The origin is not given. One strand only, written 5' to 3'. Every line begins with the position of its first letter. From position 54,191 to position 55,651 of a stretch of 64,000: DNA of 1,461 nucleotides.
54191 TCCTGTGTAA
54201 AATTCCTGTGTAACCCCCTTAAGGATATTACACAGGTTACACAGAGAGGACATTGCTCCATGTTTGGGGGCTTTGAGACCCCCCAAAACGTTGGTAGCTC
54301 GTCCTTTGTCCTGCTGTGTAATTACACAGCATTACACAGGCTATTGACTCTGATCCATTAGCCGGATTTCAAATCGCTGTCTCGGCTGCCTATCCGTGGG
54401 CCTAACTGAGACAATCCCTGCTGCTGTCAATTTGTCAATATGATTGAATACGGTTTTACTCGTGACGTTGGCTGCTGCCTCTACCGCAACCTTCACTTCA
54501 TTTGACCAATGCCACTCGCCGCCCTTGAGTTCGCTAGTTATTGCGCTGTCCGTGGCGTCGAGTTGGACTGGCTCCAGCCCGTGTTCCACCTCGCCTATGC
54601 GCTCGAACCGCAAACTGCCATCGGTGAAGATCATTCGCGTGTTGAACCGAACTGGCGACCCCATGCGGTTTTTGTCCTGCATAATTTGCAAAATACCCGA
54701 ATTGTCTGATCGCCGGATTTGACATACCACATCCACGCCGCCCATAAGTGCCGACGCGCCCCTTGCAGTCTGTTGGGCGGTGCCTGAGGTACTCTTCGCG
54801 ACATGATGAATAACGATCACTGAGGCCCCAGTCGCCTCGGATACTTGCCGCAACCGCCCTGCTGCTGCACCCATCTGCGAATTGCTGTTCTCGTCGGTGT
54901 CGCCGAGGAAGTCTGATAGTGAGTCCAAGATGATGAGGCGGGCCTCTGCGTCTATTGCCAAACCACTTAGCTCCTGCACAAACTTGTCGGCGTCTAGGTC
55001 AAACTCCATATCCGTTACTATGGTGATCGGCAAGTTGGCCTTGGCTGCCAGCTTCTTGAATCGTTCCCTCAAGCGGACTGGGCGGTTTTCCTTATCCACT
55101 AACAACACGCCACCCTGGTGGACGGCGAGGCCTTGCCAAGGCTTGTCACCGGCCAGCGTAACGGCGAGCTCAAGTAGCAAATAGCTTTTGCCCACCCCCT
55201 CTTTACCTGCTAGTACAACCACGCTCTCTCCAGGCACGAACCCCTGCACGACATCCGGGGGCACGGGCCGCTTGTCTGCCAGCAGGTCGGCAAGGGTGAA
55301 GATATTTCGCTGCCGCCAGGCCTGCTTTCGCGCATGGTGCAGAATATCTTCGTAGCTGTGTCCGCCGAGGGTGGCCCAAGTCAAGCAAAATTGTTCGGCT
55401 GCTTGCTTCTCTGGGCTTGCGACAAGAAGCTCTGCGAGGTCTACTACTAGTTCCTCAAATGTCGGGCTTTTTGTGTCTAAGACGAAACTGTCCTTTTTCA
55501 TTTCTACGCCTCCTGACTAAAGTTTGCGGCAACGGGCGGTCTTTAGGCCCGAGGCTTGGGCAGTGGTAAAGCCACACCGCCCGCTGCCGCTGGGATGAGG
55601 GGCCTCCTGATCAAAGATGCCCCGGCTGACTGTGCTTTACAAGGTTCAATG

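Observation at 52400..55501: Plasmid-type replication origin: AT-rich gap + four iterons + RepA-like AAA_25 helicase + palindromic operator array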

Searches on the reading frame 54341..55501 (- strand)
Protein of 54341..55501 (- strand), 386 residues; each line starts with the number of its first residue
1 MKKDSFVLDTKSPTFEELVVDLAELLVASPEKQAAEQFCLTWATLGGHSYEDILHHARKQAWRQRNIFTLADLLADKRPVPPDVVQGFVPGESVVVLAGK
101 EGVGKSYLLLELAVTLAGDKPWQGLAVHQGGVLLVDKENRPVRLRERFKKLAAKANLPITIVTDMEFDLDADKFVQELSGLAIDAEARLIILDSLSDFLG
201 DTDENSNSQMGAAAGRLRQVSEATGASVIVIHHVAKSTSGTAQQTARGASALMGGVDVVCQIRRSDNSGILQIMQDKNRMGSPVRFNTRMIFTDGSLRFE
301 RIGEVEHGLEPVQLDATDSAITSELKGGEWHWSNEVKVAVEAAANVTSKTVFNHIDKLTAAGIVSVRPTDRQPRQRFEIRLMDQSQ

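Call 10: search_protein_families(library=pfam, proteins=[window:54341-55501:-], max_evalue=0.01)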
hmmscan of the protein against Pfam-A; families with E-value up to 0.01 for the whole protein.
window:54341-55501:- (386 aa): 4 families
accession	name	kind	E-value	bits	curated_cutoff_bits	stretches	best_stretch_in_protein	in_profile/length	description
PF13481.12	AAA_25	-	1.7e-35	122.9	27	1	69-238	10-194/195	AAA domain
PF25199.1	nSTAND_NTPase5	-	0.0012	19.1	34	1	90-137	39-86/145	Novel STAND NTPase 5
PF05729.18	NACHT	-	0.0015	18.9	26.7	0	94-123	2-31/167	NACHT domain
PF06745.19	ATPase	-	0.0033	17.3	26.6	0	184-247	78-141/231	KaiC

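Call 13: search_dna_similar(query=window:54341-55501:-, collection=plasmids, mode=protein, max_rows=25)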
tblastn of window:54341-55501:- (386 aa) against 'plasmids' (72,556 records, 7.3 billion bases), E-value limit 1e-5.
Records with a match: 276; places in all: 285; records where one place covers at least 80% of the query: 0.
Best place of each record, by identity: <60% 276.
By first word of the organism name: Salmonella 59; Escherichia 44; Klebsiella 35; Aeromonas 34; Enterobacter 13; Pseudomonas 10; Providencia 8; Citrobacter 7; Vibrio 5; uncultured 5; and 32 more.
By predicted mobility (MOB-suite, as given by PLSDB): mobilizable 241; non-mobilizable 31; conjugative 4.
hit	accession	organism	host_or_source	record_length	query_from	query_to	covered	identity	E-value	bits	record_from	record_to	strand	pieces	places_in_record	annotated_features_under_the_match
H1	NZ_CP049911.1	Diaphorobacter sp. HDW4A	Hydrophilus acuminatus,single bacterial ...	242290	44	313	70%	28.6%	3e-13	79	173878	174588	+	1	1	AAA family ATPase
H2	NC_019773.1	Anabaena cylindrica PCC 7122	water, most likely pond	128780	67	313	64%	26.3%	1e-6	58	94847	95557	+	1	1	AAA family ATPase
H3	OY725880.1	Subdoligranulum variabile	-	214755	69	324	66%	25.1%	1e-8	65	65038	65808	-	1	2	none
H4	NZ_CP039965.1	Pseudorhodobacter turbinis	single bacterial isolate,Turban shell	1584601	84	292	54%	29.5%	7e-12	75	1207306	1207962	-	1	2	record has no annotation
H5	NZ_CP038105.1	Aeromonas salmonicida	Salvelinus fontinalis,whole organism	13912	64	253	49%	31.5%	7e-9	65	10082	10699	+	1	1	helicase RepA family protein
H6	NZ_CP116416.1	Vibrio harveyi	Caribbean spiny ...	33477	67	275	54%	28.4%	2e-7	61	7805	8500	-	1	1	AAA family ATPase | DNA mismatch repair protein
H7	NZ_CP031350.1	Escherichia coli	Cattle,whole organism,feces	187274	84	266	47%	32.3%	3e-13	79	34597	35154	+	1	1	helicase RepA family protein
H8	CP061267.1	Escherichia coli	Sheep,cell culture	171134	84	266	47%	32.3%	3e-13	79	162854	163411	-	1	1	AAA family ATPase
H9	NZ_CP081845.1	Caenibius sp. WL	mixed culture,soil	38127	66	278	55%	27.7%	4e-11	72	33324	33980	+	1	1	AAA family ATPase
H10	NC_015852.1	Acidithiobacillus caldus SM-1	-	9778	63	253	49%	30.8%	2e-8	64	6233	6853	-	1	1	helicase RepA family protein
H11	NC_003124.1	Aeromonas salmonicida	-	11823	64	253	49%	31.0%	4e-8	63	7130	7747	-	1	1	helicase RepA family protein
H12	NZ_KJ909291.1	Aeromonas salmonicida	-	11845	64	253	49%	31.0%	4e-8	63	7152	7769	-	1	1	helicase RepA family protein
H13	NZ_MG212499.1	Edwardsiella piscicida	Micropterus dolomieu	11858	64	253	49%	31.0%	4e-8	63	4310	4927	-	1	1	helicase RepA family protein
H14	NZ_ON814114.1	Aeromonas salmonicida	-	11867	64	253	49%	31.0%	4e-8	63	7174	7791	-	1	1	helicase RepA family protein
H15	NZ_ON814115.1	Aeromonas salmonicida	-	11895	64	253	49%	31.0%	4e-8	63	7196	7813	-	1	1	helicase RepA family protein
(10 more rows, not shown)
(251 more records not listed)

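Call 14: find_homologous_proteins(query=window:54341-55501:-, max_evalue=1e-10)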
Query window:54341-55501:- (386 aa): 5 proteins with E <= 1e-10 among 8000 candidates.
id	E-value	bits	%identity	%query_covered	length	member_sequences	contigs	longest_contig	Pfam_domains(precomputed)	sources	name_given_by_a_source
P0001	1.3e-250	848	100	100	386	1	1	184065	PF13481.13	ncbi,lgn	-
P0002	1.2e-99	352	56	80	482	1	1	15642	PF13481.13,PF08708.17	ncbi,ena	-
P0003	1.8e-70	256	44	81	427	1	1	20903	PF13481.13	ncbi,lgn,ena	-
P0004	9.9e-57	211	45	71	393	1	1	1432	PF13481.13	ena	-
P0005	1.9e-51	193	38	76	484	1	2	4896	PF00772.27,PF13481.13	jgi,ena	-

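Call 15: find_encoding_contigs(protein=P0001, flank=10000, max_places=4)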
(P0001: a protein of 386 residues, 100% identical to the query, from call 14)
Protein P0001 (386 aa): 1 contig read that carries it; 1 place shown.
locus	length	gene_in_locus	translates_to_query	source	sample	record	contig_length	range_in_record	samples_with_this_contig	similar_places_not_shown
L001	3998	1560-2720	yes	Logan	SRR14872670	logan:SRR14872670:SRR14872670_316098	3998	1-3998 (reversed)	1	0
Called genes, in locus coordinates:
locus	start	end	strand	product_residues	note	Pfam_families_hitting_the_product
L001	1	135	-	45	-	?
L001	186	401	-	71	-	PF01807:Zn_ribbon_DnaG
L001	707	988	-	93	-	-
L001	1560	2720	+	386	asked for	PF13481:AAA_25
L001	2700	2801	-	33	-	-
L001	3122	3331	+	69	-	-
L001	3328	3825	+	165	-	-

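Call 16: find_encoding_contigs(protein=P0002, flank=10000, max_places=4)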
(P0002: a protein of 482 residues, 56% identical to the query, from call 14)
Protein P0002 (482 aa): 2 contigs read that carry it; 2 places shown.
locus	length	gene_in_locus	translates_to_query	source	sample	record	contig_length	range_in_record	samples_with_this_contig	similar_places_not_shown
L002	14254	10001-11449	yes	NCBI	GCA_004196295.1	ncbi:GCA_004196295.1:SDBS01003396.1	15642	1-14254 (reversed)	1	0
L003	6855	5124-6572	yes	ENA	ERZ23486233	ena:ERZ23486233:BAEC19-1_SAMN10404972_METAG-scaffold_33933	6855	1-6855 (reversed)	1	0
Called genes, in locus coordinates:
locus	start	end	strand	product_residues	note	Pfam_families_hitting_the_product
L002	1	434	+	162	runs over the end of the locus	PF12797:Fer4_2 (weak), PF12837:Fer4_6, PF13237:Fer4_10, PF00037:Fer4, PF14697:Fer4_21, PF12838:Fer4_7, PF13187:Fer4_9, PF00037:Fer4, +7 more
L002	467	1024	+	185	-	PF01058:Oxidored_q6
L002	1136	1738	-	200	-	PF00857:Isochorismatase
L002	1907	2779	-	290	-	PF05853:BKACE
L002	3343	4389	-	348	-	PF01116:F_bP_aldolase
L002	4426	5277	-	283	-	PF25023:TEN_YD-shell, PF05593:RHS_repeat (weak)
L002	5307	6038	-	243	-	-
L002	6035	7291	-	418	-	PF05593:RHS_repeat (faint), PF25023:TEN_YD-shell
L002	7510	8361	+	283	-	-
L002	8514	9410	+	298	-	PF02899:Phage_int_SAM_1, PF00589:Phage_integrase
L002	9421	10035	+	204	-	PF09250:Prim-Pol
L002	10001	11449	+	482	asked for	PF08708:PriCT_1, PF13481:AAA_25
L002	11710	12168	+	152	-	PF00436:SSB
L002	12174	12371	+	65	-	-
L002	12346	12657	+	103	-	-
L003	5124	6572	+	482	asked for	PF08708:PriCT_1, PF13481:AAA_25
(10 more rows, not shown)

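Call 17: find_encoding_contigs(protein=P0003, flank=10000, max_places=4)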
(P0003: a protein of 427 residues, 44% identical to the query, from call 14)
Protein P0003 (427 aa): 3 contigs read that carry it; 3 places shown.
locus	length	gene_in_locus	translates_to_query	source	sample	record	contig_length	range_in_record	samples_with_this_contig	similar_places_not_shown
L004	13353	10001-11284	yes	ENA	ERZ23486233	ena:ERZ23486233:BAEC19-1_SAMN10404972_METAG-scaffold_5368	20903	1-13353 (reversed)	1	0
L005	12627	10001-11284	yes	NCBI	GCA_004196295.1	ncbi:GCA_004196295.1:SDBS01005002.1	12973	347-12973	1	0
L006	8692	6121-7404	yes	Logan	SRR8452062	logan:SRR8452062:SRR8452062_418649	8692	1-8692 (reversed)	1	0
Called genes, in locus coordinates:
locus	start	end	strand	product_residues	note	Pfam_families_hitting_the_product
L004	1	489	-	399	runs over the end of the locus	PF00482:T2SSF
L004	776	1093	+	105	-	PF01527:HTH_Tnp_1, PF13551:HTH_29 (weak), PF13384:HTH_23 (weak)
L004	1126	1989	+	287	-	PF13276:HTH_21, PF00665:rve, PF13683:rve_3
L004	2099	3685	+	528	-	PF08937:ThsB_TIR (weak), PF13676:TIR_2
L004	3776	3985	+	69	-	-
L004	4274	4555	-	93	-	-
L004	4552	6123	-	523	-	-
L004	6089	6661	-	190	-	-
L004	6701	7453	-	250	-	PF00589:Phage_integrase, PF11917:DUF3435 (weak)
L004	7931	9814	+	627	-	PF00486:Trans_reg_C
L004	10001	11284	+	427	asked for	PF13481:AAA_25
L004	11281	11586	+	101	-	-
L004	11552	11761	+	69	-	-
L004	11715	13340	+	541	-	PF00239:Resolvase, PF07508:Recombinase, PF13408:Zn_ribbon_recom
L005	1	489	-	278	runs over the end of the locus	?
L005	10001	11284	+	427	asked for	PF13481:AAA_25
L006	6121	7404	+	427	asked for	PF13481:AAA_25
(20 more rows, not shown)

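Call 26: find_related_loci(query=A1, collection=genome_contigs, flank=8000)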
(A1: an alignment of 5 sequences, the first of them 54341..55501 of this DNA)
Query A1 (386 aa) in genome_contigs; peptide patterns used: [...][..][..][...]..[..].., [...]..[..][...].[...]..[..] (x = any residue, [..] = any of these).
81 stretches matched a pattern, but none encodes a relative of the query by tblastn (E <= 1e-3).

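Call 27: find_related_loci(query=A1, collection=viral_contigs, flank=8000)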
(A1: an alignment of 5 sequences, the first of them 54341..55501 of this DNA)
Query A1 (386 aa) in viral_contigs; peptide patterns used: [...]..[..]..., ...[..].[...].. (x = any residue, [..] = any of these).
390 stretches matched a pattern; 255 encode a relative of the query (tblastn E <= 1e-3); the best 80 are kept; 80 distinct loci.
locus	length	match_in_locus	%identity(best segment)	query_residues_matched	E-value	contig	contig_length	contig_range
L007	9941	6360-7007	42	76-280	3e-43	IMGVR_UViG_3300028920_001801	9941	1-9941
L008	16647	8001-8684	40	76-292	4e-43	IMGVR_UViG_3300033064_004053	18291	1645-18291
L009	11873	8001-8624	29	67-268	2e-23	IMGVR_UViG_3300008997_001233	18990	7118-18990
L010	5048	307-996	29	66-281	8e-21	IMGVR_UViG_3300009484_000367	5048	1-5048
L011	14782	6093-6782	29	66-281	1e-20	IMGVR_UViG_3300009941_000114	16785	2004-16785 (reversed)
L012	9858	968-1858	26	67-355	7e-20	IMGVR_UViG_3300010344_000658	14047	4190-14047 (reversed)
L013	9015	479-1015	32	84-267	4e-19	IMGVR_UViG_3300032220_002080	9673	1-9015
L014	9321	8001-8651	29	84-291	2e-18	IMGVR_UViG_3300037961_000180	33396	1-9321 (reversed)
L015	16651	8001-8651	29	84-291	2e-18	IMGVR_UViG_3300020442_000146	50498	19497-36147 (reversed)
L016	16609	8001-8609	27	84-281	2e-18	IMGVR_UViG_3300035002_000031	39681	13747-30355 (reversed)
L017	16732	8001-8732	27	59-291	2e-18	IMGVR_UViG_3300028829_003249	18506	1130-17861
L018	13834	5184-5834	29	84-291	1e-17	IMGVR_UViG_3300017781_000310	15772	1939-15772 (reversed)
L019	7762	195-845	28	84-291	1e-17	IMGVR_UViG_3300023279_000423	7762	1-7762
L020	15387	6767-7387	30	68-264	3e-17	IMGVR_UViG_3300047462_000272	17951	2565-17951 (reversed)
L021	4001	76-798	29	70-291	3e-17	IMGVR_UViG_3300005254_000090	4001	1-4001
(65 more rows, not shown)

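Call 31: search_protein_representatives(protein=window:54341-55501:-)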
Query: 386 residues. Proteins with E-value up to 0.001 (for the whole library): 37073; up to 1e-10: 5384; up to 1e-30: 22. The best 150 are listed.
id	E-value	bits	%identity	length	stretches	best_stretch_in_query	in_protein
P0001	4.3e-251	848.2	100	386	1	1-386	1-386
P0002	3.9e-100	351.6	56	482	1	62-370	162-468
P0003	5.7e-71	255.7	45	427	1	68-382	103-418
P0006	2.4e-69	250.3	42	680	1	49-365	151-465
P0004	3.2e-57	210.5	45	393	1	65-342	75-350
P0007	4.2e-56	206.7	41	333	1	66-380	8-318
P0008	2.2e-54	201.1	42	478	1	64-352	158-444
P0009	2.3e-52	194.4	40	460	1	54-379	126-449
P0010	1.2e-50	188.8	43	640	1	66-339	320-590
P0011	1.9e-47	178.3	40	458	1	68-364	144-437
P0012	1.4e-46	175.5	37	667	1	64-367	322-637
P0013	1.2e-45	172.4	39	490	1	68-360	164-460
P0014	5.5e-45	170.2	40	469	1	70-385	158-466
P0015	8.4e-44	166.3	36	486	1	57-381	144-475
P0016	1.1e-41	159.3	36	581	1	53-365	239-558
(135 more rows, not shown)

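Call 33: search_protein_families(library=pfam, alignment_id=A2, max_evalue=0.001)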
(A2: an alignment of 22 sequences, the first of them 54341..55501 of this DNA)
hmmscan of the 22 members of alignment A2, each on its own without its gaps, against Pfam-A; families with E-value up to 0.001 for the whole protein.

A. member 1, window:54341-55501:- (386 aa): 1 family
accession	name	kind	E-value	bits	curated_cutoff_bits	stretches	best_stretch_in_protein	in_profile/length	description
PF13481.12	AAA_25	-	1.7e-35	122.9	27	1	69-238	10-194/195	AAA domain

B. families by the number of members that match (of 22 scanned): 10 families
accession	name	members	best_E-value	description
PF13481.12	AAA_25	22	7.4e-37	AAA domain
PF00772.26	DnaB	7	7.9e-26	DnaB-like helicase N terminal domain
PF09250.16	Prim-Pol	5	5.1e-40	Bifunctional DNA primase/polymerase, N-terminal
PF08707.16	PriCT_2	2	3.4e-15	Primase C terminal 2 (PriCT-2)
PF08708.16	PriCT_1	2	2.1e-14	Primase C terminal 1 (PriCT-1)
PF01807.25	Zn_ribbon_DnaG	1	1.3e-06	CHC2 zinc finger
PF13155.12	Toprim_2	1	9.3e-06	Toprim-like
PF06745.19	ATPase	1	2.4e-05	KaiC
PF13730.12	HTH_36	1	0.00045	Helix-turn-helix domain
PF13173.12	AAA_14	1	0.00059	AAA domain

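Call 34: search_solved_structures(query=A2, max_evalue=0.001)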
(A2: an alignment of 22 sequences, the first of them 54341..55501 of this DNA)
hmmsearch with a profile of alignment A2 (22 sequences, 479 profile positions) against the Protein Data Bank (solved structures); distinct sequences matched with E-value up to 0.001: 11.
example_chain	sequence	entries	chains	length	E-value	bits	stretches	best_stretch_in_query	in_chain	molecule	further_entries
1g8y_A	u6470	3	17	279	2.4e-17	66.6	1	171-348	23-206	REGULATORY PROTEIN REPA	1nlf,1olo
2q6t_A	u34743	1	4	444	3.8e-16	62.6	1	10-163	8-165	DnaB replication fork helicase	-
2r6a_A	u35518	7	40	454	6.7e-15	58.5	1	7-164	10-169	Replicative helicase | Replicative DNA helicase DnaB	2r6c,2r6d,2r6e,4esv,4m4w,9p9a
2vye_A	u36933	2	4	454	2.3e-14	56.8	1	7-162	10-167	REPLICATIVE DNA HELICASE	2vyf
7t22_A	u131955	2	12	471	3.6e-12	49.5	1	7-165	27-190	Replicative DNA helicase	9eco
2r5u_A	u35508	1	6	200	8.4e-12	48.3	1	6-165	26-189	Replicative DNA helicase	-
6bbm_A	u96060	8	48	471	1.1e-11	47.9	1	7-165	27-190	Replicative DNA helicase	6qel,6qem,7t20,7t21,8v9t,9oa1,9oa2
9dls_A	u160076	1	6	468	6.6e-11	45.4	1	8-164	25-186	Replicative DNA helicase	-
6t66_A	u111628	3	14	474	6.9e-11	45.3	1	8-164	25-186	Replicative DNA helicase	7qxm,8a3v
1jwe_A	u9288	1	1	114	2.7e-10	43.4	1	7-111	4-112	PROTEIN (DNAB HELICASE)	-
1b79_A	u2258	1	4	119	8e-09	38.5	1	7-104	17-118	DnaB Helicase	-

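Call 58: search_protein_families(library=phrogs, proteins=[window:54341-55501:-], max_evalue=0.01)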
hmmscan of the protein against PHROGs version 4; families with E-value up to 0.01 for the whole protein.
window:54341-55501:- (386 aa): 16 families
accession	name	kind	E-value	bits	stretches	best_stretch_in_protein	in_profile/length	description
phrog_906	-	DNA, RNA and nucleotide metabolism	2.1e-29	103.8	1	64-288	504-721/872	DNA polymerase/primase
phrog_3228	-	DNA, RNA and nucleotide metabolism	2.4e-23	83.4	1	61-281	338-575/766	replicative helicase-primase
phrog_2850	-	unknown function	4.1e-23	83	1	84-276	150-345/465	-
phrog_3123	-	unknown function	7.3e-22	78.7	1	67-268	316-542/583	-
phrog_2597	-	DNA, RNA and nucleotide metabolism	1.2e-19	71.4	1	36-247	312-527/747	DNA primase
phrog_239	-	DNA, RNA and nucleotide metabolism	8.3e-16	59.1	1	87-279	354-575/801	DNA primase/helicase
phrog_6357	-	unknown function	1.7e-14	54.8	1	85-267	24-192/321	-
phrog_1284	-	unknown function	1.5e-13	51.8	1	85-239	28-189/306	-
phrog_6012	-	DNA, RNA and nucleotide metabolism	7.3e-13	49.5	1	86-242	142-301/447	DNA helicase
phrog_25693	-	unknown function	1.7e-09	37.8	1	189-264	165-240/405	-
phrog_13004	-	unknown function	1.8e-09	37.9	1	59-274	99-333/363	-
phrog_243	-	DNA, RNA and nucleotide metabolism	3.9e-08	33.6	1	183-283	139-246/273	DnaB-like replicative helicase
phrog_19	-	DNA, RNA and nucleotide metabolism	1.7e-06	28.2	1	86-296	348-582/621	DnaB-like replicative helicase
phrog_30286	-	unknown function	0.0013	18.1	1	172-253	203-286/590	-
phrog_1366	-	unknown function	0.0024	18.4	1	94-209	16-112/307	-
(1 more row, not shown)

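Call 74: predict_structure(alignment_id=A2)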
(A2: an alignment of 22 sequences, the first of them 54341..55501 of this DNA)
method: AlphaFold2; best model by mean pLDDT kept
length: 386 residues; sequences in the alignment: 22
mean_pLDDT: 87.9   pTM: 0.76
mean pLDDT of the five models: 87.9, 86.5, 86.4, 86.2, 85.8
residues with pLDDT >= 90: 271; 70-90: 61; 50-70: 42; < 50: 12
segments of 3 or more residues with pLDDT < 50: 1-11
pLDDT, mean of each block of 10 residues (from residue 1): 37 64 63 71 73 70 68 91 97 97 96 98 97 97 97 95 97 96 98 96 94 96 97 91 79 95 89 95 96 94 91 90 96 96 95 92 89 75 77
secondary structure, 60 per line:
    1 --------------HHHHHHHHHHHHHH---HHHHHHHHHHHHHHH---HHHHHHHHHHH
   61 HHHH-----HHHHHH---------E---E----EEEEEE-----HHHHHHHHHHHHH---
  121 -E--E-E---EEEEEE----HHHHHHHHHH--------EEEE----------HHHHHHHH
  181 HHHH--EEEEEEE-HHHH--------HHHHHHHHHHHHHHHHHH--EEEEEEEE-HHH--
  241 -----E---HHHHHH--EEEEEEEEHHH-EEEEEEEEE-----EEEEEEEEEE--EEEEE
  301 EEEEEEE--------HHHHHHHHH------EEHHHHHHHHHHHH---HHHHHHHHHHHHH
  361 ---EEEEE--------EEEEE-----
elements in order: H15-28 H32-46 H50-64 H70-75 E94-99 H105-117 E131-136 H141-150 E159-162 H173-184 E187-193 H195-198 H207-224 E227-234 H250-255 E258-265 E270-278 E284-293 E296-307 H316-324 H333-344 H348-360 E364-368 E377-381
